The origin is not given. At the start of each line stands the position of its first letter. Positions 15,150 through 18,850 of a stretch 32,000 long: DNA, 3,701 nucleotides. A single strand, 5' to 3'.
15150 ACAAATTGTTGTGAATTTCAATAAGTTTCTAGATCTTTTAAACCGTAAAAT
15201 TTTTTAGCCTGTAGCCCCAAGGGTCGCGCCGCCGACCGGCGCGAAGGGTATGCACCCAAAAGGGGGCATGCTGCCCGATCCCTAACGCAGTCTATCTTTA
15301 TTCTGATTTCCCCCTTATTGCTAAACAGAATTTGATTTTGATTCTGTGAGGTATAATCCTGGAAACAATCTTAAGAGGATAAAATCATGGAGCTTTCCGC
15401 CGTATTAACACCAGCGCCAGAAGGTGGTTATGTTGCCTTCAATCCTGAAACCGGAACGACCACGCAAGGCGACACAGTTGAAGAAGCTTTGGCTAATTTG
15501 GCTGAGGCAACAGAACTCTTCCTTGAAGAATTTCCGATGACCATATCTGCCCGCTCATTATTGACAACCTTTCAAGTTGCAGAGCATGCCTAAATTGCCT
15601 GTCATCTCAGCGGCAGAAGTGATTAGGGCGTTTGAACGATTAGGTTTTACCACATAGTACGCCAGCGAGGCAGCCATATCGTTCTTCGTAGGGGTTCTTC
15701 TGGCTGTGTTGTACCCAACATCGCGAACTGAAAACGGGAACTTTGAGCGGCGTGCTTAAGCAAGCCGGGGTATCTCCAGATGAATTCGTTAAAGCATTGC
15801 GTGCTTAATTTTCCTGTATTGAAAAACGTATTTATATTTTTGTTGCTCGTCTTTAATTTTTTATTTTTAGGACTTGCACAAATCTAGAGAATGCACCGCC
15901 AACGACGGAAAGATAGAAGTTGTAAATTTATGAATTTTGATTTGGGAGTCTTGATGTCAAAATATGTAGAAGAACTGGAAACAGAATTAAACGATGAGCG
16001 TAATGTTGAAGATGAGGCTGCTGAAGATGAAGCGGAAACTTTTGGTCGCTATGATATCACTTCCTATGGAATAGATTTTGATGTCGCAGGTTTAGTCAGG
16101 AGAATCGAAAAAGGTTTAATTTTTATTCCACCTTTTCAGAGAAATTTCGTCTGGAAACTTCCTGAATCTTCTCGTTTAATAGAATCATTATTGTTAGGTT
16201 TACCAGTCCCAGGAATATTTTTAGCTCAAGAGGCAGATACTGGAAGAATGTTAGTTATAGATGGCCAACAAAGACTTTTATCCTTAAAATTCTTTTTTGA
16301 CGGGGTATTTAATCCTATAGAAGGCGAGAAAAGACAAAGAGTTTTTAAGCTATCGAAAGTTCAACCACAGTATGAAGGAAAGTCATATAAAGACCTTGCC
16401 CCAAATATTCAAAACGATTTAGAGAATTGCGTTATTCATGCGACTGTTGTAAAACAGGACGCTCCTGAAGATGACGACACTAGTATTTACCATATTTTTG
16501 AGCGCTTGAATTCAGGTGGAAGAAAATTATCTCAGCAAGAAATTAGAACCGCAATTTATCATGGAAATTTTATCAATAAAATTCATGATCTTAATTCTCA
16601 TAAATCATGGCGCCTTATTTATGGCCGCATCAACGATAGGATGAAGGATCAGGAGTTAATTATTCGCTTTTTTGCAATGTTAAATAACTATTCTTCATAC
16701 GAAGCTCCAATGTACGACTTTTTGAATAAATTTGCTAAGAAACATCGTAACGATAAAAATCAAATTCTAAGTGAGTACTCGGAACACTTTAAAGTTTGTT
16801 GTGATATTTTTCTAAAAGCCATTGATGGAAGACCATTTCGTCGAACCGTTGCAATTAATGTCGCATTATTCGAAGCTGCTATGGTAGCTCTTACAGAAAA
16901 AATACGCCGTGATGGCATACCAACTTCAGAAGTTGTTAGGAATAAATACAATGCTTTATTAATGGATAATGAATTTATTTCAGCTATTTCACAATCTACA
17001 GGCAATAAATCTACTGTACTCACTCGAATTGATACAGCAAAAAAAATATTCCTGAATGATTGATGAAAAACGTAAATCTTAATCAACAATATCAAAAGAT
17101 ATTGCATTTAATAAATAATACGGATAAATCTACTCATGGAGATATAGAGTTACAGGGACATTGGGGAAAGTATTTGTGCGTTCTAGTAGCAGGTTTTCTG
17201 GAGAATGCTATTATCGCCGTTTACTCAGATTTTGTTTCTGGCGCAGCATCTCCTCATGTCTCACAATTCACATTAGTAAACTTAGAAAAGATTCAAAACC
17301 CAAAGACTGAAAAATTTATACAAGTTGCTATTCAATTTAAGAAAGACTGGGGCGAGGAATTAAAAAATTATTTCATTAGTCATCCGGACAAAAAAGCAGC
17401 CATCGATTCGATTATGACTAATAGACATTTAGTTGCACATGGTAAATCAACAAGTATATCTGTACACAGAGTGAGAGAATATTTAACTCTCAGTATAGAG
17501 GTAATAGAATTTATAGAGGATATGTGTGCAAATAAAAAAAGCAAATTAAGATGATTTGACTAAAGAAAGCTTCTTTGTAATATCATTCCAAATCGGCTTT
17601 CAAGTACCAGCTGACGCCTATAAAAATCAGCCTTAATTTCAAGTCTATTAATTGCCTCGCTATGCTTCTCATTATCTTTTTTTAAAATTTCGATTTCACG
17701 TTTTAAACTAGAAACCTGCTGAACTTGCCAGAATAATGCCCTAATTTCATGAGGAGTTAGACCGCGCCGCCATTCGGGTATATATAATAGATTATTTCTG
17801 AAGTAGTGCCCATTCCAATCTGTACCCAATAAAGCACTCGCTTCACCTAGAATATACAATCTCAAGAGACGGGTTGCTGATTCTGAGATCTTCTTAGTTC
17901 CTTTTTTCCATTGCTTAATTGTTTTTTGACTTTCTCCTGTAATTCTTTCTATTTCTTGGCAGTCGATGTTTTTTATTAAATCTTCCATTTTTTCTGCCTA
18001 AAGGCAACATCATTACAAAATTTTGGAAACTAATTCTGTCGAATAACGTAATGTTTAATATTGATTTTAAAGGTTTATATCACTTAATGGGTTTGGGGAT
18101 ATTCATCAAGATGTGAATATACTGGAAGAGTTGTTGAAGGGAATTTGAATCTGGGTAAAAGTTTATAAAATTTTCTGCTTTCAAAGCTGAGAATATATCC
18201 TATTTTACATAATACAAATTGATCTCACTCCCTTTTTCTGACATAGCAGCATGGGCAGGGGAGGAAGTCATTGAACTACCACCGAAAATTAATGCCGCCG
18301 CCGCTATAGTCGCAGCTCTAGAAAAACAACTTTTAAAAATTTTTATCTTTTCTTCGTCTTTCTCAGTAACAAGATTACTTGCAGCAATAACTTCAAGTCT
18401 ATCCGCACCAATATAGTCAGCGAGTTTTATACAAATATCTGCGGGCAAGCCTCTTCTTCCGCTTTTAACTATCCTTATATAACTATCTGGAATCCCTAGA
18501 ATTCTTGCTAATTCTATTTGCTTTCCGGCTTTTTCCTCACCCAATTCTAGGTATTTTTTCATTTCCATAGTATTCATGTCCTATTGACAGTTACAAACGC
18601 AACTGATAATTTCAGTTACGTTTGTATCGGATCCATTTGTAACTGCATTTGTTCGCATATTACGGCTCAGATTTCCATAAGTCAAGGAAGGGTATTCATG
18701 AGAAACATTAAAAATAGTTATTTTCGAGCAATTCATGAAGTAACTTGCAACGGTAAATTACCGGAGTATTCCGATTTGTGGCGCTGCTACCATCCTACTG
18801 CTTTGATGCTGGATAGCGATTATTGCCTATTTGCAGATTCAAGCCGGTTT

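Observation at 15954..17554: Translationally coupled DUF262 (ParB-like, DGQQR) and HEPN (Rx4H) gene pair: candidate undescribed defence/abortive-infection system carried as filamentous-prophage cargo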

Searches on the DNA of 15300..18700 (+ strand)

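Call 21: search_dna_similar(query=window:15300-18700:+, collection=phages, mode=near, max_rows=15)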
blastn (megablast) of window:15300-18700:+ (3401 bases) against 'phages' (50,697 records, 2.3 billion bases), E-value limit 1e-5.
No match.

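Call 30: search_dna_similar(query=window:15954-17554:+, collection=ecoli_genomes, mode=distant, max_evalue=0.001, max_rows=15)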
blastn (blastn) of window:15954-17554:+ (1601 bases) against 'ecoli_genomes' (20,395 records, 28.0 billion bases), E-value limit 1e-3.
No match.

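Call 41: search_dna_similar(query=L062:6001-7592:+, collection=ecoli_genomes, mode=distant, max_evalue=0.00001, max_rows=12)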
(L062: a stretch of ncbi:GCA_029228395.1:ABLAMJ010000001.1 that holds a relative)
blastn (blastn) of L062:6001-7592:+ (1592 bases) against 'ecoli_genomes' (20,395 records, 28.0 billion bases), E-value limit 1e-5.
No match.

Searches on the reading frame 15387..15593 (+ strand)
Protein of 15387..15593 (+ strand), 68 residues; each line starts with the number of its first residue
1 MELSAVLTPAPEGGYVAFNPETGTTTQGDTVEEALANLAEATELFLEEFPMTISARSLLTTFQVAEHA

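Call 4: search_protein_families(library=pfam, proteins=[window:15387-15593:+], max_evalue=1)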
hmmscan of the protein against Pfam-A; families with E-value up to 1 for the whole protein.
window:15387-15593:+ (68 aa): 3 families
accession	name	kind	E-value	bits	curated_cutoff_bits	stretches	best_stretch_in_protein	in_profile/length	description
PF24113.1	DUF7387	-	1.6e-06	28.8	27.9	1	13-46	22-55/85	Family of unknown function (DUF7387)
PF15919.11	HicB_lk_antitox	-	0.015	15.9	27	1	22-48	21-47/123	HicB_like antitoxin of bacterial toxin-antitoxin system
PF21748.3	UPF0150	-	0.19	12.1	27.3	1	14-46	20-53/64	UPF0150-like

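Call 5: search_protein_families(library=padloc, proteins=[window:15387-15593:+], max_evalue=1)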
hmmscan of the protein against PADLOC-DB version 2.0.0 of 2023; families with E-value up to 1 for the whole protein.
window:15387-15593:+ (68 aa): 0 families

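Call 6: search_protein_families(library=ncbifam, proteins=[window:15387-15593:+], max_evalue=0.1)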
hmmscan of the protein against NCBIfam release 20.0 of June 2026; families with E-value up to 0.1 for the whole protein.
window:15387-15593:+ (68 aa): 0 families
